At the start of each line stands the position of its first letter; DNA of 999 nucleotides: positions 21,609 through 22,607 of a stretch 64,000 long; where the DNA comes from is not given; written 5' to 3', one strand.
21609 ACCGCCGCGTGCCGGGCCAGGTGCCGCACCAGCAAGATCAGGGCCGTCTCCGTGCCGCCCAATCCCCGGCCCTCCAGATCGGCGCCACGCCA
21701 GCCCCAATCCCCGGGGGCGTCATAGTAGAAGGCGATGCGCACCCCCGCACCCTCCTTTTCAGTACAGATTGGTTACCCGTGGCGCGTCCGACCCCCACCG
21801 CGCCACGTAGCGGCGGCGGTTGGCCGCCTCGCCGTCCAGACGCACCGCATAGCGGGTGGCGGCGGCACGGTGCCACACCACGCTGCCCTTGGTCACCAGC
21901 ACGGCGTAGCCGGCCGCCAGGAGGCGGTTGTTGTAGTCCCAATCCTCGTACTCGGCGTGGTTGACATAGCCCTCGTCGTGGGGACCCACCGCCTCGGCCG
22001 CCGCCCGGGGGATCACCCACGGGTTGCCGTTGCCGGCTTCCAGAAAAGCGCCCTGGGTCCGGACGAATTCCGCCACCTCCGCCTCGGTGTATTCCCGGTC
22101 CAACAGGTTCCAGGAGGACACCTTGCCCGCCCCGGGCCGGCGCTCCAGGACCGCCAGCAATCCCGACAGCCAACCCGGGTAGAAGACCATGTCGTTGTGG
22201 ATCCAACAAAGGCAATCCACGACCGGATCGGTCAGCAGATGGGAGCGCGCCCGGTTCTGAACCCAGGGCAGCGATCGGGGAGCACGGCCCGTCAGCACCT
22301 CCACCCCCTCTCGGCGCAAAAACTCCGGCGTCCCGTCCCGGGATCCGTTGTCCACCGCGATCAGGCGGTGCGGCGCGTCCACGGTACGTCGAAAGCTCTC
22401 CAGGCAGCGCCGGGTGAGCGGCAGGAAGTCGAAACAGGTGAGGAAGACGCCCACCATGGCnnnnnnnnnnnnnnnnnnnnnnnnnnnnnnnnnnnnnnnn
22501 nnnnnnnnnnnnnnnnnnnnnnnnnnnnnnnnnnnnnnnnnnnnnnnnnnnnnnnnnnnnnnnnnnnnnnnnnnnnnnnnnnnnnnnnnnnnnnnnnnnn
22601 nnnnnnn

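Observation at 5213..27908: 22-gene co-directional glycosylation locus with at least 14 glycosyltransferases and no flippase/polymerase/priming enzyme: candidate mother-cell spore-surface glycan or protein-glycosylation system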

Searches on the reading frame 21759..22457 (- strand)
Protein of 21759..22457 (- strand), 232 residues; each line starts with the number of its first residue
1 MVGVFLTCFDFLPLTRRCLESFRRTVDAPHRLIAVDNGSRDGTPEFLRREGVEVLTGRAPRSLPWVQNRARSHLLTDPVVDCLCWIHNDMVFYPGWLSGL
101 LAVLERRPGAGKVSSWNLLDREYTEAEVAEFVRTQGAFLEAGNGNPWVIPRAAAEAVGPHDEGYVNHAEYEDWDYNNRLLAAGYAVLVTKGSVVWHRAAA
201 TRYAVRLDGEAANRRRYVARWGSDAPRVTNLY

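Call 6: search_protein_families(library=pfam, proteins=[window:21759-22457:-], max_evalue=0.01)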
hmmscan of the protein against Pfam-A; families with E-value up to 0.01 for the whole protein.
window:21759-22457:- (232 aa): 2 families
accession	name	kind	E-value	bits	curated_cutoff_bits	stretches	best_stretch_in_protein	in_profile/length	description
PF00535.33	Glycos_transf_2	-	2.2e-08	34.7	23.3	1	12-108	10-107/168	Glycosyl transferase family 2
PF13641.12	Glyco_tranf_2_3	-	0.0018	18.8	27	0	4-201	5-216/230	Glycosyltransferase like family 2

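Call 28: find_homologous_proteins(query=A1, max_evalue=0.00001)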
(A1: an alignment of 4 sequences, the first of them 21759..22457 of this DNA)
Query A1 (4 sequences) (232 aa, profile of the alignment): 55 proteins with E <= 0.00001 among 8000 candidates.
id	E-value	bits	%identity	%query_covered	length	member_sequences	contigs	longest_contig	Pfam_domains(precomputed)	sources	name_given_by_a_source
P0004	3.5e-117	408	44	96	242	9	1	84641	PF00535.33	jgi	jgi:hypothetical protein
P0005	1.8e-115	402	100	100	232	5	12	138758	PF00535.33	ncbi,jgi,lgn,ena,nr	ncbi:MAG: glycosyltransferase [Thermaerobacter sp.]|jgi:GT2 family glycosyltransferase|nr:glycosyltr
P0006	8.7e-113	393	49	96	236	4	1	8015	PF00535.33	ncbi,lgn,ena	-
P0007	4.7e-105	368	50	96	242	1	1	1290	PF13641.13,PF00535.33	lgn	-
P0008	1.5e-104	366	47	96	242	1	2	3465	PF00535.33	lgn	-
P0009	8.1e-101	354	45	98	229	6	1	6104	PF00535.33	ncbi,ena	-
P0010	1.2e-97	344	52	96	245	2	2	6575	PF00535.33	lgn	-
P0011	4.1e-96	339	54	100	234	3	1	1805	PF13641.13,PF00535.33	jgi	-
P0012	7.5e-90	318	47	96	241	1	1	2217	PF00535.33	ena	-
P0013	2.5e-87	310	44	96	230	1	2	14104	PF13641.13,PF00535.33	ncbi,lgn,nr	ncbi:MAG: glycosyltransferase family 2 protein [Firmicutes bacterium]|nr:glycosyltransferase family 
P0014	2.8e-87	310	45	97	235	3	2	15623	PF00535.33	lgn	-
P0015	3.8e-87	309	48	94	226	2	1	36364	PF13641.13,PF00535.33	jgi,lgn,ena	-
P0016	8.4e-87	308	46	97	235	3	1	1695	PF00535.33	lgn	-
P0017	1.1e-86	308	45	98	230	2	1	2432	PF00535.33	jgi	-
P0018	7.8e-86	305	45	97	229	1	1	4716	PF00535.33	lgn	-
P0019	1.9e-83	297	47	98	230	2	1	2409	PF00535.33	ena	-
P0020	8.8e-83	295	44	97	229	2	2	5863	PF00535.33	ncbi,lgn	-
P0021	1.4e-81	291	44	95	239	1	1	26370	PF00535.33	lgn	-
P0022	7.1e-81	289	44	98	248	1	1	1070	PF00535.33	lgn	-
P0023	2.4e-80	287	44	97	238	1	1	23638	PF00535.33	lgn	-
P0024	5.6e-80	286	41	96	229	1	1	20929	PF00535.33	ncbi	-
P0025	8.7e-80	285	39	97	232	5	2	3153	PF00535.33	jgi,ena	jgi:GT2 family glycosyltransferase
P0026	9.0e-80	285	43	98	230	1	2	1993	PF00535.33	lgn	-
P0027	2.1e-78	281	43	98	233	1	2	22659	PF13641.13,PF00535.33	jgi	-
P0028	3.6e-78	280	39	98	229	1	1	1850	PF00535.33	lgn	-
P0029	1.1e-77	279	41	96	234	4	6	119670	PF13641.13,PF00535.33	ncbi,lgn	-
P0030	3.5e-77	277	39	97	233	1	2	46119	PF00535.33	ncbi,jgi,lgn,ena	-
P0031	1.3e-76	275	40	98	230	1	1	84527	PF13641.13,PF00535.33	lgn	-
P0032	3.4e-76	274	40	97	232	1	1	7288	PF00535.33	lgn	-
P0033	3.9e-76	273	40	98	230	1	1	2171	PF00535.33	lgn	-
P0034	2.0e-75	271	40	98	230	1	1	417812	PF00535.33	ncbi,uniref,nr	ncbi:glycosyltransferase family 2 protein [Paenibacillus cymbidii]|uniref:glycosyltransferase family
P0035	1.1e-74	269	41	98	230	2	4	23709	PF00535.33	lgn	-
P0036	6.4e-74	266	40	98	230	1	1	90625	PF00535.33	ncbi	-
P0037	3.1e-73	264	39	98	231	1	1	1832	PF00535.33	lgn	-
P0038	2.0e-68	248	37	93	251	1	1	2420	PF00535.33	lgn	-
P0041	9.1e-35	138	30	96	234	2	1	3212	PF10111.15,PF00535.33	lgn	-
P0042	1.2e-28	118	33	91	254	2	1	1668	PF13641.13,PF00535.33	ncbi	-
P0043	1.6e-22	98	30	95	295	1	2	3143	PF10111.15,PF13641.13,PF00535.33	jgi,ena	-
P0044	1.4e-14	72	25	47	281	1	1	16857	PF13632.13,PF13641.13,PF00535.33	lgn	-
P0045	2.7e-10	58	31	84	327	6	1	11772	PF13641.13,PF00535.33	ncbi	-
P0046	4.7e-10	57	29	78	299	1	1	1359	PF10111.15,PF13641.13,PF00535.33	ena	-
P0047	7.6e-10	56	23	86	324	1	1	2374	PF13641.13,PF00535.33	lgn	-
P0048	9.8e-10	56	25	85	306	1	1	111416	PF13506.14,PF13641.13,PF00535.33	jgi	jgi:GT2 family glycosyltransferase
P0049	1.1e-9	56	30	51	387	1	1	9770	PF13632.13,PF10111.15,PF13641.13,PF00535.33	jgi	jgi:GT2 family glycosyltransferase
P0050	1.4e-9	56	20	85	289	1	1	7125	PF13641.13,PF00535.33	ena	-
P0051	2.8e-8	51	33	26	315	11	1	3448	PF13641.13,PF00535.33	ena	-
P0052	3.0e-8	51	26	90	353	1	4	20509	PF13632.13,PF10111.15,PF13641.13,PF22674.3,PF00535.33,PF02709.21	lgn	-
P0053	1.2e-7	49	28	87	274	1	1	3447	PF13641.13,PF00535.33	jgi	jgi:GT2 family glycosyltransferase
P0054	1.3e-7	49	25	86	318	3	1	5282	PF13632.13,PF13641.13,PF00535.33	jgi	-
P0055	2.8e-7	48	35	41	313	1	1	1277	PF13632.13,PF10111.15,PF13641.13,PF00535.33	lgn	-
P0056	3.5e-7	48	27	83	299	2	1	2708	PF13632.13,PF13641.13,PF00535.33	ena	-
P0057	4.3e-7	47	26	85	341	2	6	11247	PF13641.13,PF00535.33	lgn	-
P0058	2.5e-6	45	30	50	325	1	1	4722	PF13641.13,PF00535.33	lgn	-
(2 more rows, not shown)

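Call 29: find_encoding_contigs(protein=P0034, flank=10000, max_places=2)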
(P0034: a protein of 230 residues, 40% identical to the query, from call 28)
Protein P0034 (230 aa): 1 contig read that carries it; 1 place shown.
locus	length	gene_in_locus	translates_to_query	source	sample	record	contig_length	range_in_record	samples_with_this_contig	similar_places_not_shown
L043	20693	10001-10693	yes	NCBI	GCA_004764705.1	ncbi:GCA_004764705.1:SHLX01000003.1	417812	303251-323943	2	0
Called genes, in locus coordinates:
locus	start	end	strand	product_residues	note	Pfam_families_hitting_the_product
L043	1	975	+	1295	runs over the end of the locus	PF09594:GT87, PF00754:F5_F8_type_C (weak), PF02366:PMT, PF13231:PMT_2, PF16192:PMT_4TMC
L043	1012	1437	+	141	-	PF04138:GtrA_DPMS_TM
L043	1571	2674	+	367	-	PF20706:GT4-conflict, PF00534:Glycos_transf_1, PF13692:Glyco_trans_1_4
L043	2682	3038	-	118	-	-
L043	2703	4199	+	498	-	PF13439:Glyco_transf_4 (weak), PF00534:Glycos_transf_1, PF13692:Glyco_trans_1_4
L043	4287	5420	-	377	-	PF01041:DegT_DnrJ_EryC1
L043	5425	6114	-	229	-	PF04989:RMNT_CmcI, PF13578:Methyltransf_24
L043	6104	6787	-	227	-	PF24894:Hexapep_GlmU (faint), PF25087:GMPPB_C (faint), PF25084:LbH_EIF2B, PF00132:Hexapep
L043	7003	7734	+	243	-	PF00535:Glycos_transf_2, PF10111:Glyco_tranf_2_2 (faint), PF13641:Glyco_tranf_2_3 (faint)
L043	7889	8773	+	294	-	-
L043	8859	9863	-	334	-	-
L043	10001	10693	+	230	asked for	PF00535:Glycos_transf_2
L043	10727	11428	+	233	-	PF00535:Glycos_transf_2, PF10111:Glyco_tranf_2_2 (weak)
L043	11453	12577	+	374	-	PF00534:Glycos_transf_1, PF13692:Glyco_trans_1_4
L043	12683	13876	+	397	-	PF01520:Amidase_3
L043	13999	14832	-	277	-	PF02915:Rubrerythrin (faint), PF00190:Cupin_1 (weak), PF07883:Cupin_2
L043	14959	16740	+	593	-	PF00672:HAMP, PF06580:His_kinase, PF02518:HATPase_c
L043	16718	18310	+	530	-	PF00072:Response_reg, PF00165:HTH_AraC (weak), PF12833:HTH_18, PF00165:HTH_AraC (weak)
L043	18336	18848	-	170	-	-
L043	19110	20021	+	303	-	PF00528:BPD_transp_1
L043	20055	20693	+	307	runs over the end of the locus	PF00528:BPD_transp_1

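Call 30: find_encoding_contigs(protein=P0029, flank=10000, max_places=2)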
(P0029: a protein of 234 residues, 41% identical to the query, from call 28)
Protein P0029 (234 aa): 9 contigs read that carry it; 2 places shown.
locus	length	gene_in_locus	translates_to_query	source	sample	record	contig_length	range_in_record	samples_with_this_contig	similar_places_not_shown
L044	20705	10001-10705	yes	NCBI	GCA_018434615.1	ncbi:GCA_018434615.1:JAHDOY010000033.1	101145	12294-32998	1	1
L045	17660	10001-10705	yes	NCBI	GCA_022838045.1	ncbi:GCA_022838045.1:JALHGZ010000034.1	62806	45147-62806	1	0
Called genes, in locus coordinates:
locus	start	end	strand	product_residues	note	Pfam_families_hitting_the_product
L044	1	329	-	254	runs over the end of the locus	PF03807:F420_oxidored, PF14748:P5CR_dimer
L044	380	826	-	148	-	PF04472:SepF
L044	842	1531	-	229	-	PF01168:Ala_racemase_N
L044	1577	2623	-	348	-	PF26018:BSH_RND_rel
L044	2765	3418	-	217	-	PF01895:PhoU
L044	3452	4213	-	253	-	PF02463:SMC_N (faint), PF00005:ABC_tran, PF13304:AAA_21 (faint)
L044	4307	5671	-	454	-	PF00672:HAMP (weak), PF00989:PAS, PF08448:PAS_4 (faint), PF13188:PAS_8 (weak), PF00512:HisKA, PF02518:HATPase_c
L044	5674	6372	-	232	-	PF00072:Response_reg, PF00486:Trans_reg_C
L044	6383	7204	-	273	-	PF02578:Cu-oxidase_4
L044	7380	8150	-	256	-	-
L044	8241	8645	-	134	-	PF12953:DUF3842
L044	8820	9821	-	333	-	PF05887:Trypan_PARP (faint), PF01471:PG_binding_1, PF00188:CAP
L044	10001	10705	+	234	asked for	PF00535:Glycos_transf_2, PF13641:Glyco_tranf_2_3 (weak)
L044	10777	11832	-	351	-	PF13439:Glyco_transf_4, PF13579:Glyco_trans_4_4, PF00534:Glycos_transf_1 (weak)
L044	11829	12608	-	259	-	PF00535:Glycos_transf_2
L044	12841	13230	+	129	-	PF05523:FdtA (weak), PF14667:Polysacc_synt_C, PF07883:Cupin_2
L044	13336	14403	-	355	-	PF00534:Glycos_transf_1 (weak), PF13692:Glyco_trans_1_4 (weak)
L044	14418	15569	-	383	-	PF00534:Glycos_transf_1, PF13692:Glyco_trans_1_4, PF20706:GT4-conflict, PF13524:Glyco_trans_1_2 (faint)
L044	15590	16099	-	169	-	PF02018:CBM_4_9 (weak)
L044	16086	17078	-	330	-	PF01370:Epimerase, PF02719:Polysacc_synt_2, PF04321:RmlD_sub_bind, PF16363:GDP_Man_Dehyd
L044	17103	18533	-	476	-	PF00483:NTP_transferase, PF22640:ManC_GMP_beta-helix (weak), PF01050:MannoseP_isomer (weak), PF02311:AraC_binding (weak), PF07883:Cupin_2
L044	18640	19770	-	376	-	PF20706:GT4-conflict, PF00534:Glycos_transf_1, PF13692:Glyco_trans_1_4, PF13524:Glyco_trans_1_2 (faint)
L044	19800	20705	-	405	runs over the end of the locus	-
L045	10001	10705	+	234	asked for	PF00535:Glycos_transf_2, PF13641:Glyco_tranf_2_3 (weak)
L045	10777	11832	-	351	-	PF13439:Glyco_transf_4, PF13579:Glyco_trans_4_4, PF00534:Glycos_transf_1 (weak)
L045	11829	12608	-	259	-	PF00535:Glycos_transf_2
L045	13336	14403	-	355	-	PF00534:Glycos_transf_1 (weak), PF13692:Glyco_trans_1_4 (weak)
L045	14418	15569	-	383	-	PF00534:Glycos_transf_1, PF13692:Glyco_trans_1_4, PF20706:GT4-conflict, PF13524:Glyco_trans_1_2 (faint)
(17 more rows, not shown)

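Call 31: find_encoding_contigs(protein=P0036, flank=10000, max_places=1)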
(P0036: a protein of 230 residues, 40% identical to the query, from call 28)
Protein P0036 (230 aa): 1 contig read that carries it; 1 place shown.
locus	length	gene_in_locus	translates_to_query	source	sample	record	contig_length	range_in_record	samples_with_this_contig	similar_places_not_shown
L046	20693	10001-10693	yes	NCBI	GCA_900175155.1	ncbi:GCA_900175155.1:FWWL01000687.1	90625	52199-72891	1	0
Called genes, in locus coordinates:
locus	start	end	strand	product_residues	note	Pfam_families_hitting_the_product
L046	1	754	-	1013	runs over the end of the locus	PF00535:Glycos_transf_2, PF10111:Glyco_tranf_2_2 (faint), PF07719:TPR_2 (faint), PF13174:TPR_6 (faint), PF12895:ANAPC3 (faint), PF13424:TPR_12 (faint), PF13432:TPR_16, PF00535:Glycos_transf_2, +8 more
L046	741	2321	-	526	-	PF00535:Glycos_transf_2, PF13424:TPR_12 (faint), PF23914:TPR_CcmH_CycH (faint), PF00515:TPR_1 (faint), PF07719:TPR_2 (faint), PF13181:TPR_8 (faint), PF12895:ANAPC3 (weak), PF13432:TPR_16 (weak), +5 more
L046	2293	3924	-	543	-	PF00535:Glycos_transf_2, PF14559:TPR_19 (faint), PF07719:TPR_2 (faint), PF13176:TPR_7 (faint), PF13428:TPR_14 (faint), PF13431:TPR_17 (faint), PF00515:TPR_1 (faint), PF13414:TPR_11 (faint), +1 more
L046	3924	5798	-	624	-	PF12895:ANAPC3 (faint), PF13424:TPR_12 (faint), PF13431:TPR_17 (faint), PF13432:TPR_16 (faint), PF14559:TPR_19 (faint), PF07719:TPR_2 (faint)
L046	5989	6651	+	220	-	PF19912:DUF6385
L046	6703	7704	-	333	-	PF00852:Glyco_transf_10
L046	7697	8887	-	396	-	PF01041:DegT_DnrJ_EryC1, PF01053:Cys_Met_Meta_PP (weak), PF00266:Aminotran_5 (weak)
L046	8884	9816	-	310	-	PF01370:Epimerase, PF04321:RmlD_sub_bind, PF16363:GDP_Man_Dehyd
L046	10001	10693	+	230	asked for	PF00535:Glycos_transf_2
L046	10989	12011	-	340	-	-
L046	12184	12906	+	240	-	PF00535:Glycos_transf_2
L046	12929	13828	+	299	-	PF00535:Glycos_transf_2, PF10111:Glyco_tranf_2_2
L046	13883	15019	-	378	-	PF00155:Aminotran_1_2 (weak), PF01041:DegT_DnrJ_EryC1, PF01212:Beta_elim_lyase (weak), PF00266:Aminotran_5 (weak)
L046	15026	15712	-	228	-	PF04989:RMNT_CmcI, PF13578:Methyltransf_24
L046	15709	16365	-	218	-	PF25087:GMPPB_C (faint), PF25084:LbH_EIF2B (weak), PF00132:Hexapep (weak)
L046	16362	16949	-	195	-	PF00908:dTDP_sugar_isom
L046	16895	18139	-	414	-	PF08421:Methyltransf_13, PF13489:Methyltransf_23, PF08241:Methyltransf_11, PF08242:Methyltransf_12, PF13649:Methyltransf_25 (faint), PF08484:Methyltransf_14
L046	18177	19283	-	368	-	PF01073:3Beta_HSD (weak), PF01370:Epimerase, PF02719:Polysacc_synt_2, PF16363:GDP_Man_Dehyd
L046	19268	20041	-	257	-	PF00483:NTP_transferase, PF12804:NTP_transf_3 (weak)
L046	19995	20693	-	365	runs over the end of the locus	PF13439:Glyco_transf_4 (weak), PF00534:Glycos_transf_1 (weak), PF13692:Glyco_trans_1_4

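Call 32: find_encoding_contigs(protein=P0031, flank=10000, max_places=1)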
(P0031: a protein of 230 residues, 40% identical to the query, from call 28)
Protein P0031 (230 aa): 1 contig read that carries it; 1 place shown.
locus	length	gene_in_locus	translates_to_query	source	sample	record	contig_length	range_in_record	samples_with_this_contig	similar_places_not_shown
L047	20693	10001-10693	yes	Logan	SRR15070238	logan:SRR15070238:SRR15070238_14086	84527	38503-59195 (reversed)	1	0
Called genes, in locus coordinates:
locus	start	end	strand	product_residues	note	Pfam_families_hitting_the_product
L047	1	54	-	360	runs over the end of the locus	PF00483:NTP_transferase, PF12804:NTP_transf_3, PF25087:GMPPB_C (faint)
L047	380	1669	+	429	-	PF13439:Glyco_transf_4, PF13579:Glyco_trans_4_4, PF20706:GT4-conflict, PF00534:Glycos_transf_1, PF13692:Glyco_trans_1_4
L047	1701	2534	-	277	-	PF13620:CarboxypepD_reg (weak)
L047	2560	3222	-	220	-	-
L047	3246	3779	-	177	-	PF01583:APS_kinase, PF08433:KTI12 (weak), PF13238:AAA_18 (weak), PF13671:AAA_33 (weak)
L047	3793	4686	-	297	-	PF04321:RmlD_sub_bind, PF01370:Epimerase, PF01073:3Beta_HSD, PF02719:Polysacc_synt_2, PF16363:GDP_Man_Dehyd, PF07993:NAD_binding_4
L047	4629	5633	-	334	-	PF01073:3Beta_HSD, PF01370:Epimerase, PF02719:Polysacc_synt_2, PF04321:RmlD_sub_bind, PF07993:NAD_binding_4, PF13460:NAD_binding_10 (weak), PF16363:GDP_Man_Dehyd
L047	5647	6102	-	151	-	PF00908:dTDP_sugar_isom, PF14667:Polysacc_synt_C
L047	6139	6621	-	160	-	PF08241:Methyltransf_11 (faint)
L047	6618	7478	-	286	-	PF00535:Glycos_transf_2, PF10111:Glyco_tranf_2_2 (weak)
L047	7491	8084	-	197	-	PF08241:Methyltransf_11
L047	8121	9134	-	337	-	-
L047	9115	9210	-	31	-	-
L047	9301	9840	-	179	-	PF00132:Hexapep, PF14602:Hexapep_2 (weak)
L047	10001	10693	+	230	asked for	PF00535:Glycos_transf_2, PF13641:Glyco_tranf_2_3 (weak)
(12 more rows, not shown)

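Call 33: find_encoding_contigs(protein=P0015, flank=10000, max_places=1)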
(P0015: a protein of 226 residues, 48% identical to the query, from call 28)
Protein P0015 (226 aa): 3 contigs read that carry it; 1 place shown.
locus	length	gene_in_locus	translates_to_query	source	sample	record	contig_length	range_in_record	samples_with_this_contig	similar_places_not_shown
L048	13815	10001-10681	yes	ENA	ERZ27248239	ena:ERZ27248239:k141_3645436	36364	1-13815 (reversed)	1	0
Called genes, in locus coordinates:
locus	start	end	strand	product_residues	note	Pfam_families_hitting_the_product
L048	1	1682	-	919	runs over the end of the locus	PF04879:Molybdop_Fe4S4, PF00384:Molybdopterin, PF01568:Molydop_binding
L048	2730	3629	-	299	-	PF03916:NrfD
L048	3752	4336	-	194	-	PF12838:Fer4_7 (weak), PF13187:Fer4_9 (weak), PF13237:Fer4_10 (weak), PF13247:Fer4_11, PF12797:Fer4_2 (weak), PF00037:Fer4, PF12838:Fer4_7, PF13247:Fer4_11, +5 more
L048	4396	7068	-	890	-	PF04879:Molybdop_Fe4S4, PF00384:Molybdopterin, PF01568:Molydop_binding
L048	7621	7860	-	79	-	-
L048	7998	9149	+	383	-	PF00534:Glycos_transf_1, PF13692:Glyco_trans_1_4, PF13524:Glyco_trans_1_2 (faint)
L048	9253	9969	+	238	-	PF00535:Glycos_transf_2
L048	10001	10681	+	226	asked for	PF00535:Glycos_transf_2, PF13641:Glyco_tranf_2_3 (weak)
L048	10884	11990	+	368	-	PF00534:Glycos_transf_1, PF13692:Glyco_trans_1_4, PF13524:Glyco_trans_1_2 (weak)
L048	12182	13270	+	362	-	PF13439:Glyco_transf_4 (weak), PF13579:Glyco_trans_4_4 (weak), PF13692:Glyco_trans_1_4 (faint)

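Call 35: find_encoding_contigs(protein=P0030, flank=10000, max_places=1)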
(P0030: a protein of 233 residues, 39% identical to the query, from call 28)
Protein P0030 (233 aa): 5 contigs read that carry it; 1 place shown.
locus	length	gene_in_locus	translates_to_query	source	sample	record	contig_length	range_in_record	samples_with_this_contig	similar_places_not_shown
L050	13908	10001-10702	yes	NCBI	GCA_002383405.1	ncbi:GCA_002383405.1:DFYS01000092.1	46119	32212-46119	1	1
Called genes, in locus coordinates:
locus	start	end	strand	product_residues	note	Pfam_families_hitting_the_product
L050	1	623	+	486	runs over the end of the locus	PF00483:NTP_transferase, PF12804:NTP_transf_3 (weak), PF22640:ManC_GMP_beta-helix (faint), PF01050:MannoseP_isomer (faint), PF07883:Cupin_2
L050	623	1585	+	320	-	PF01370:Epimerase, PF02719:Polysacc_synt_2, PF04321:RmlD_sub_bind, PF16363:GDP_Man_Dehyd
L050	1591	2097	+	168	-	-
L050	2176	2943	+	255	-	PF00535:Glycos_transf_2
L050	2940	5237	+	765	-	PF13439:Glyco_transf_4 (faint), PF13579:Glyco_trans_4_4 (faint), PF13692:Glyco_trans_1_4, PF00534:Glycos_transf_1, PF13524:Glyco_trans_1_2 (faint), PF20706:GT4-conflict, PF13692:Glyco_trans_1_4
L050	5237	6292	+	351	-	PF00534:Glycos_transf_1, PF13692:Glyco_trans_1_4, PF13524:Glyco_trans_1_2 (weak)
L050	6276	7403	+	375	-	PF04321:RmlD_sub_bind, PF01073:3Beta_HSD (weak), PF01370:Epimerase, PF02719:Polysacc_synt_2 (faint), PF07993:NAD_binding_4 (faint), PF16363:GDP_Man_Dehyd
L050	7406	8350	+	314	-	PF01073:3Beta_HSD, PF01370:Epimerase, PF02719:Polysacc_synt_2, PF04321:RmlD_sub_bind, PF07993:NAD_binding_4, PF13460:NAD_binding_10, PF16363:GDP_Man_Dehyd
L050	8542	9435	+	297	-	PF01073:3Beta_HSD (weak), PF01370:Epimerase, PF02719:Polysacc_synt_2, PF04321:RmlD_sub_bind, PF16363:GDP_Man_Dehyd, PF07993:NAD_binding_4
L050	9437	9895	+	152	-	PF05523:FdtA (weak), PF14667:Polysacc_synt_C, PF00190:Cupin_1 (weak), PF07883:Cupin_2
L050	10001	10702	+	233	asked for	PF00535:Glycos_transf_2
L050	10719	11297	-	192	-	-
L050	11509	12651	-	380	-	PF24883:NPHP3_N (faint), PF13604:AAA_30 (faint)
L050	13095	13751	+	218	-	PF00072:Response_reg, PF03861:ANTAR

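Call 65: search_solved_structures(query=A1, max_evalue=0.01)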
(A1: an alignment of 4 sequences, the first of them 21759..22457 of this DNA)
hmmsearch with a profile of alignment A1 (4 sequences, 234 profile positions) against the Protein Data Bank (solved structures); distinct sequences matched with E-value up to 0.01: 1.
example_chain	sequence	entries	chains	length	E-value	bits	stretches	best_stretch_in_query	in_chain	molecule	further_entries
22ao_A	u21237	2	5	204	0.0096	18.4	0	13-72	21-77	GmaR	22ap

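Call 78: find_encoding_contigs(protein=P0021, flank=10000, max_places=1)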
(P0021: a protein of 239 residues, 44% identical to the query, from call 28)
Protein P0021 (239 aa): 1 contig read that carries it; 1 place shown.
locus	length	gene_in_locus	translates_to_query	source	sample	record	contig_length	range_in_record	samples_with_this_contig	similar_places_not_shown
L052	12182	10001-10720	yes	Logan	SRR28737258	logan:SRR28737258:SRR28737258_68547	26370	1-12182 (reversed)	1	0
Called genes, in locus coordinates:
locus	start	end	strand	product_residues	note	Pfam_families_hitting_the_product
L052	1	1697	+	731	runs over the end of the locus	PF12673:SipL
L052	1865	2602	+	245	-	PF00535:Glycos_transf_2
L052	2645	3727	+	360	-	PF20706:GT4-conflict, PF13692:Glyco_trans_1_4, PF00534:Glycos_transf_1, PF13524:Glyco_trans_1_2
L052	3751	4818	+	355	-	PF13439:Glyco_transf_4 (weak), PF13579:Glyco_trans_4_4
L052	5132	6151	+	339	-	PF13439:Glyco_transf_4 (faint), PF00534:Glycos_transf_1 (faint), PF13692:Glyco_trans_1_4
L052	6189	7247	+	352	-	PF00483:NTP_transferase, PF12804:NTP_transf_3, PF25084:LbH_EIF2B (faint), PF25087:GMPPB_C (weak)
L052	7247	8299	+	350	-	PF13439:Glyco_transf_4 (faint), PF13692:Glyco_trans_1_4, PF00534:Glycos_transf_1, PF13524:Glyco_trans_1_2 (weak)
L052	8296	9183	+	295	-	PF13641:Glyco_tranf_2_3, PF00535:Glycos_transf_2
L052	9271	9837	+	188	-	PF00578:AhpC-TSA, PF08534:Redoxin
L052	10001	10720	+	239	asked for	PF00535:Glycos_transf_2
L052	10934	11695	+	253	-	PF00483:NTP_transferase, PF12804:NTP_transf_3 (weak)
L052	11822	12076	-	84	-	-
